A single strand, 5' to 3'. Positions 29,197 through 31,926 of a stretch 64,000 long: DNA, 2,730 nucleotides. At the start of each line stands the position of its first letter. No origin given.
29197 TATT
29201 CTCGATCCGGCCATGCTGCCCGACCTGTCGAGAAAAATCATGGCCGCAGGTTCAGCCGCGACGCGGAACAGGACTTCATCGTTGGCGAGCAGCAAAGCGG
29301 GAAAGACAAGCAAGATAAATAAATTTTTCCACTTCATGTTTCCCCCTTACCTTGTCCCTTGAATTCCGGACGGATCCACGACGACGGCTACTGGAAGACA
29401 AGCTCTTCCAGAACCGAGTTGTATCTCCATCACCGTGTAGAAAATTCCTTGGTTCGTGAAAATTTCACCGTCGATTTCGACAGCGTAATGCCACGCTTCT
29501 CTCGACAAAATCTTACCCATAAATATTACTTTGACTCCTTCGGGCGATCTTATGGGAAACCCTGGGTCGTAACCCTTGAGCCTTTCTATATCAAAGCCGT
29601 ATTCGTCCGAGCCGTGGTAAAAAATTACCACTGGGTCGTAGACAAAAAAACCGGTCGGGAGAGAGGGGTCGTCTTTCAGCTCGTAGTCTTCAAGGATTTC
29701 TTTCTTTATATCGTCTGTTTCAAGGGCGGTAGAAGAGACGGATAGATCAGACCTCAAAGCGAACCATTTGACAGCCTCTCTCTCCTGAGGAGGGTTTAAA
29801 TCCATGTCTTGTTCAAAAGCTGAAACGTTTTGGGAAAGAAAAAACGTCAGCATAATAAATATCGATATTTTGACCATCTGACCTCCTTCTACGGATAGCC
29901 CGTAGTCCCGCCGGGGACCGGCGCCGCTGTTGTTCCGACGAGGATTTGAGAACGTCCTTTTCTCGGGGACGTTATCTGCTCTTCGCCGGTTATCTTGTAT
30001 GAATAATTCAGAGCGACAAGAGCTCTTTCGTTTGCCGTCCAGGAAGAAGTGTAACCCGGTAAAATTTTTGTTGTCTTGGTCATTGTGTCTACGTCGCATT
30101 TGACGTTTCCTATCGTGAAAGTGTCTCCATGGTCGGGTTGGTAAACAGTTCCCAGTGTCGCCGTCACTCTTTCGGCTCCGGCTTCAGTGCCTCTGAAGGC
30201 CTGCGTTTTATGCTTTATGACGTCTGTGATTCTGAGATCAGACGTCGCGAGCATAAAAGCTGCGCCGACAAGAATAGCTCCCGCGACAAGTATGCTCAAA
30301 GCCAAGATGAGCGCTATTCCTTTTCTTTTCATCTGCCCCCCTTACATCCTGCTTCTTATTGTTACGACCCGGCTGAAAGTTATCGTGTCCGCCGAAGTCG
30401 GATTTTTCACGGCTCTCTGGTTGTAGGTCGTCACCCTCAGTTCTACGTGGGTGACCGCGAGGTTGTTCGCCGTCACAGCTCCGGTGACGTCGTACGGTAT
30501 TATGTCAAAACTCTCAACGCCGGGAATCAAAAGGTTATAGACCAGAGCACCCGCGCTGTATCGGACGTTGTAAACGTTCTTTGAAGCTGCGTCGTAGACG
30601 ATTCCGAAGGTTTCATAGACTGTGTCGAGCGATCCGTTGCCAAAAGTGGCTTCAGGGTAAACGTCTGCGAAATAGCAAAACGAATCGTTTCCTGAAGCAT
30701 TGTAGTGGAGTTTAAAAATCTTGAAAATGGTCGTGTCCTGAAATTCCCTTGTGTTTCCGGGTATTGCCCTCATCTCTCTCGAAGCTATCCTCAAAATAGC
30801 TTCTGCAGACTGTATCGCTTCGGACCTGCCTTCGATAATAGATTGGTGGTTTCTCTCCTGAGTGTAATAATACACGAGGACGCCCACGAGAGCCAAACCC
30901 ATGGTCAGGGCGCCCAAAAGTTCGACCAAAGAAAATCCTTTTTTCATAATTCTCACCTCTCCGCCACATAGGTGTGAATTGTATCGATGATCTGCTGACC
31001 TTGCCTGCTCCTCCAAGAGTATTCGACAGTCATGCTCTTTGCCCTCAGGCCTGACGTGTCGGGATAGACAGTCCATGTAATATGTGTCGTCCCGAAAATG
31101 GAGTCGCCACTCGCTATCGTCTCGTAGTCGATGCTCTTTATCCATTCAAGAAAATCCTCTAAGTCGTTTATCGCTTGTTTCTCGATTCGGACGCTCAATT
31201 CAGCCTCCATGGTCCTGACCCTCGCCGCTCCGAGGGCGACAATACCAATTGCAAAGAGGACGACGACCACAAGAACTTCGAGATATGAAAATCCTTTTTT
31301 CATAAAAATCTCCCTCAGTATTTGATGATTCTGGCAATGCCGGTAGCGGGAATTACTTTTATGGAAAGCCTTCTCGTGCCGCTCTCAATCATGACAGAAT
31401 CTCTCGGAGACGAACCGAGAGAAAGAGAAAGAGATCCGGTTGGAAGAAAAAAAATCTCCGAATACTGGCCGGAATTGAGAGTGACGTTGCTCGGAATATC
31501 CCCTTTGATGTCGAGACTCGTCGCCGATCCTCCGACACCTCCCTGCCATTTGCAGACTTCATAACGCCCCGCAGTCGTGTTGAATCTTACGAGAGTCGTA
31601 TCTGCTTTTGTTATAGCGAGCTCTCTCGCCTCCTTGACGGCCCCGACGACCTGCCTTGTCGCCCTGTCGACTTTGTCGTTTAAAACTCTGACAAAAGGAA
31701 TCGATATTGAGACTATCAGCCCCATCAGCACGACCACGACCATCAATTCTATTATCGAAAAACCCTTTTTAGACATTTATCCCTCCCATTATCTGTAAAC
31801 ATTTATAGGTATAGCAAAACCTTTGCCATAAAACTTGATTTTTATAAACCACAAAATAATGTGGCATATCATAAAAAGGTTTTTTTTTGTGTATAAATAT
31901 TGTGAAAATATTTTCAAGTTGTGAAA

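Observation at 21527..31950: Type IV pilus minor-pilin/PilY1 tip operon ending in a translationally coupled 1680-aa T9SS-CTD giant adhesin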

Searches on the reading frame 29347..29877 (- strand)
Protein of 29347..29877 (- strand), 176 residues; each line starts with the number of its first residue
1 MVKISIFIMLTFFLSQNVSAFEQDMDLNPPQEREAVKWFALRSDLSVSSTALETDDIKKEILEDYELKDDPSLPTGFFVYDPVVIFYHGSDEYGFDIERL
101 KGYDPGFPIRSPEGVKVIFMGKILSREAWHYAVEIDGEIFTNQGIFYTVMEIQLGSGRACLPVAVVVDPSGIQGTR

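Call 4: search_protein_families(library=pfam, proteins=[window:29347-29877:-], max_evalue=0.1)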
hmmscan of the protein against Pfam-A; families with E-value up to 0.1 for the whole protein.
window:29347-29877:- (176 aa): 0 families

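Call 5: search_protein_families(library=ncbifam, proteins=[window:29347-29877:-], max_evalue=0.1)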
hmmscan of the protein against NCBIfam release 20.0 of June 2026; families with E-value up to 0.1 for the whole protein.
window:29347-29877:- (176 aa): 0 families

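Call 41: search_solved_structures(query=A3, max_evalue=10)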
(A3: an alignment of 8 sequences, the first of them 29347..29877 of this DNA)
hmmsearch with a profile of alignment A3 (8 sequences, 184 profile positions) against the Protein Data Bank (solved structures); distinct sequences matched with E-value up to 10: 0.
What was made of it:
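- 29347..29877 (-): g5: a 176-aa secreted protein of unknown fold. It has a Sec signal peptide ending VSA|FE. It evolves fast but keeps its position in WOR-3-type clusters. No family hit (calls 4, 5) and no PDB profile hit (call 41).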

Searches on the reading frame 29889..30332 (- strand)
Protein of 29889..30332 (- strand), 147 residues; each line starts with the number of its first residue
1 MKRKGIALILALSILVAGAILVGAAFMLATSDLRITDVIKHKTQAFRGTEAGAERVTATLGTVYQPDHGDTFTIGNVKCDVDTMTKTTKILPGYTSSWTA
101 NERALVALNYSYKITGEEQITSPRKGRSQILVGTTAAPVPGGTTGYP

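Call 4: search_protein_families(library=pfam, proteins=[window:29889-30332:-], max_evalue=0.1)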
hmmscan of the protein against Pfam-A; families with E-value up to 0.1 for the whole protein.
window:29889-30332:- (147 aa): 1 family
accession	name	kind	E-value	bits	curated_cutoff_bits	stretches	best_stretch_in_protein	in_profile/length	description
PF08453.16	Peptidase_M9_N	-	0.0025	18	23.9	1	73-115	130-172/183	Peptidase family M9 N-terminal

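Call 5: search_protein_families(library=ncbifam, proteins=[window:29889-30332:-], max_evalue=0.1)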
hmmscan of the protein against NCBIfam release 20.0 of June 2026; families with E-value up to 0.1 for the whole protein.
window:29889-30332:- (147 aa): 0 families

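Call 40: search_solved_structures(query=A2, max_evalue=10)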
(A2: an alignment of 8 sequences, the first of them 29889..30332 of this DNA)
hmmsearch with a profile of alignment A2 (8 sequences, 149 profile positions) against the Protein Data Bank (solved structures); distinct sequences matched with E-value up to 10: 6.
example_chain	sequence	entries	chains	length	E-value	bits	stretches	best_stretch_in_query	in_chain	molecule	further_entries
8oix_A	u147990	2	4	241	0.47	13.8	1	33-72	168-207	Family T1, proteasome alpha subunit, threonine peptidase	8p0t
5zzk_A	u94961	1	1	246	0.6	13.4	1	2-63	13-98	Monofunctional glycosyltransferase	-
3vmq_A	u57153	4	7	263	0.63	13.3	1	2-63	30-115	Monofunctional glycosyltransferase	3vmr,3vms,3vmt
7e87_J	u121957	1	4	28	6.7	10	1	6-31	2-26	Dipeptidyl aminopeptidase-like protein 6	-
7e8e_K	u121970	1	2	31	7.9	9.8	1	5-31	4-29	Dipeptidyl aminopeptidase-like protein 6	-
7e8e_L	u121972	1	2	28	8.7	9.6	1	6-31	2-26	Dipeptidyl aminopeptidase-like protein 6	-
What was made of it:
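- Tried and rejected: Nothing meaningful came back (calls 40, 41).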

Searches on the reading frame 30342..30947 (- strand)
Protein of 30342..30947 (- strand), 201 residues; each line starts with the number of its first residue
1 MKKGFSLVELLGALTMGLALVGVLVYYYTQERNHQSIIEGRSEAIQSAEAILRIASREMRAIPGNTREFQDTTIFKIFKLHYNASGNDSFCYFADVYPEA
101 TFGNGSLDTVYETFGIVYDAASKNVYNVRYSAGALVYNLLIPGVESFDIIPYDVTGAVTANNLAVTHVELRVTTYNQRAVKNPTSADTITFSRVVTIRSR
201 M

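Call 4: search_protein_families(library=pfam, proteins=[window:30342-30947:-], max_evalue=0.1)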
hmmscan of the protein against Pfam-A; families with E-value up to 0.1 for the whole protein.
window:30342-30947:- (201 aa): 1 family
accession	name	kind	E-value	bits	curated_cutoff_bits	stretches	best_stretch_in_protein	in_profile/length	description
PF07963.17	N_methyl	-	0.02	14.9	21.2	1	2-24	4-26/27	Prokaryotic N-terminal methylation motif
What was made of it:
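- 30342..30947 (-): g3: a 201-aa prepilin-type minor pilin, PilW/GspJ-like by position. N-terminus MKKG|FSLVE. N_methyl scores only 14.9 vs 21.2 (call 4).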

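Call 5: search_protein_families(library=ncbifam, proteins=[window:30342-30947:-], max_evalue=0.1)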
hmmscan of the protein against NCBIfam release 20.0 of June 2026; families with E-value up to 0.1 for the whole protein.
window:30342-30947:- (201 aa): 1 family
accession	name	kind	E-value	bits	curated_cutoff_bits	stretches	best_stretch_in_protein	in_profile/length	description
NF041013.1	T4P_ComGE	equivalog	0.0043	17.1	49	1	2-52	3-53/83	competence type IV pilus minor pilin ComGE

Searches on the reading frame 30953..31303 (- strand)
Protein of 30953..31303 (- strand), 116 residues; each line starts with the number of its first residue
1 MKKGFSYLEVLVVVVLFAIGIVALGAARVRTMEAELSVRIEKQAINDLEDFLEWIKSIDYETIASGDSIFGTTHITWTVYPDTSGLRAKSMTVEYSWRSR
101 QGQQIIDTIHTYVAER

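Call 4: search_protein_families(library=pfam, proteins=[window:30953-31303:-], max_evalue=0.1)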
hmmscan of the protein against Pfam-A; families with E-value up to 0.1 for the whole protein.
window:30953-31303:- (116 aa): 1 family
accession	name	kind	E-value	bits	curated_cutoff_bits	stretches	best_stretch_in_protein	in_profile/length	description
PF07963.17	N_methyl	-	0.0016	18.4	21.2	1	2-24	4-26/27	Prokaryotic N-terminal methylation motif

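Call 5: search_protein_families(library=ncbifam, proteins=[window:30953-31303:-], max_evalue=0.1)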
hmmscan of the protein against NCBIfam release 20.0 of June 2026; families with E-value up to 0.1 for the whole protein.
window:30953-31303:- (116 aa): 5 families
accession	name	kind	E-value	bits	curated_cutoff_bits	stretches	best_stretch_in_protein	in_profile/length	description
TIGR02523.1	type_IV_pilV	equivalog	6.1e-05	23.5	52.2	1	3-67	2-66/139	type IV pilus modification protein PilV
TIGR02532.1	IV_pilin_GFxxxE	domain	0.0012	18.6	16.3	1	2-23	1-22/24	prepilin-type N-terminal cleavage/methylation domain-containing protein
NF007660.0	PRK10332.1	equivalog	0.019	15.5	86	1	2-41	8-46/107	prepilin-type N-terminal cleavage/methylation domain-containing protein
TIGR01708.2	typeII_sec_gspH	equivalog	0.024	14.6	80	1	3-44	2-40/169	type II secretion system minor pseudopilin GspH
TIGR01710.1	typeII_sec_gspG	equivalog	0.062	13.3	88.85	1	3-56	1-53/134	type II secretion system major pseudopilin GspG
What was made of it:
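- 30953..31303 (-): g2: a 116-aa prepilin-type minor pilin, PilV/GspI-like. N-terminus MKKG|FSYLE. TIGR02523 PilV 23.5 vs 52.2, which is sub-threshold (call 5).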

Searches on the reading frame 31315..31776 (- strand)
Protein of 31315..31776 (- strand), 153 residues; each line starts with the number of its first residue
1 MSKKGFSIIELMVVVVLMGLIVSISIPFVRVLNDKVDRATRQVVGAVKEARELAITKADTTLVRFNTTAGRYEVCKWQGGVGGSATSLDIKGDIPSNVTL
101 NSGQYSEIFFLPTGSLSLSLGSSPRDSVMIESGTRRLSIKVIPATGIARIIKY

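Call 4: search_protein_families(library=pfam, proteins=[window:31315-31776:-], max_evalue=0.1)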
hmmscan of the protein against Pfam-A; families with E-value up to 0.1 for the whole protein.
window:31315-31776:- (153 aa): 2 families
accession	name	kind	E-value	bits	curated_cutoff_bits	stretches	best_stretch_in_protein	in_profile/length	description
PF07963.17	N_methyl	-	3e-05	23.9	21.2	1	2-24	3-25/27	Prokaryotic N-terminal methylation motif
PF12019.13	GspH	-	0.0059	17.5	21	1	39-135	1-98/108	Type II transport protein GspH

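Call 5: search_protein_families(library=ncbifam, proteins=[window:31315-31776:-], max_evalue=0.1)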
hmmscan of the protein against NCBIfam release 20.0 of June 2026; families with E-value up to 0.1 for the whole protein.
window:31315-31776:- (153 aa): 10 families
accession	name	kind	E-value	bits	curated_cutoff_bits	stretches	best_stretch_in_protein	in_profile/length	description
TIGR01708.2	typeII_sec_gspH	equivalog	2.7e-07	30.8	80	1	4-79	2-77/169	type II secretion system minor pseudopilin GspH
TIGR02596.1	TIGR02596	subfamily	1e-06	29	70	1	6-66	1-63/196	Verru_Chthon cassette protein D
TIGR01710.1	typeII_sec_gspG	equivalog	3.3e-06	27.2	88.85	1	4-48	1-42/134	type II secretion system major pseudopilin GspG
TIGR02532.1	IV_pilin_GFxxxE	domain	1.5e-05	24.6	16.3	1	3-24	1-22/24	prepilin-type N-terminal cleavage/methylation domain-containing protein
NF007862.0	PRK10574.1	equivalog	0.00085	19.5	138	1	2-28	3-29/145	prepilin peptidase-dependent pilin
NF040999.1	pilin_ComGC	equivalog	0.0011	19.1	75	1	3-44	1-42/84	competence type IV pilus major pilin ComGC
NF041775.1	typeIV_PilA_Myxo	equivalog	0.002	18.2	400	1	3-28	10-35/214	type IV pilin protein PilA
NF040982.1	ComGD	equivalog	0.0031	17.9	70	1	3-88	1-87/139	competence type IV pilus minor pilin ComGD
NF041013.1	T4P_ComGE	equivalog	0.0081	16.2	49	1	3-33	3-33/83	competence type IV pilus minor pilin ComGE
NF007660.0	PRK10332.1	equivalog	0.0085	16.6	86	1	3-37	8-42/107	prepilin-type N-terminal cleavage/methylation domain-containing protein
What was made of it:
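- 31315..31776 (-): g1: a 153-aa prepilin-type minor pilin, FimU/GspH-like. N-terminus MSKKG|FSIIE. GspH 17.5 vs 21, which is sub-threshold (calls 4, 5).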
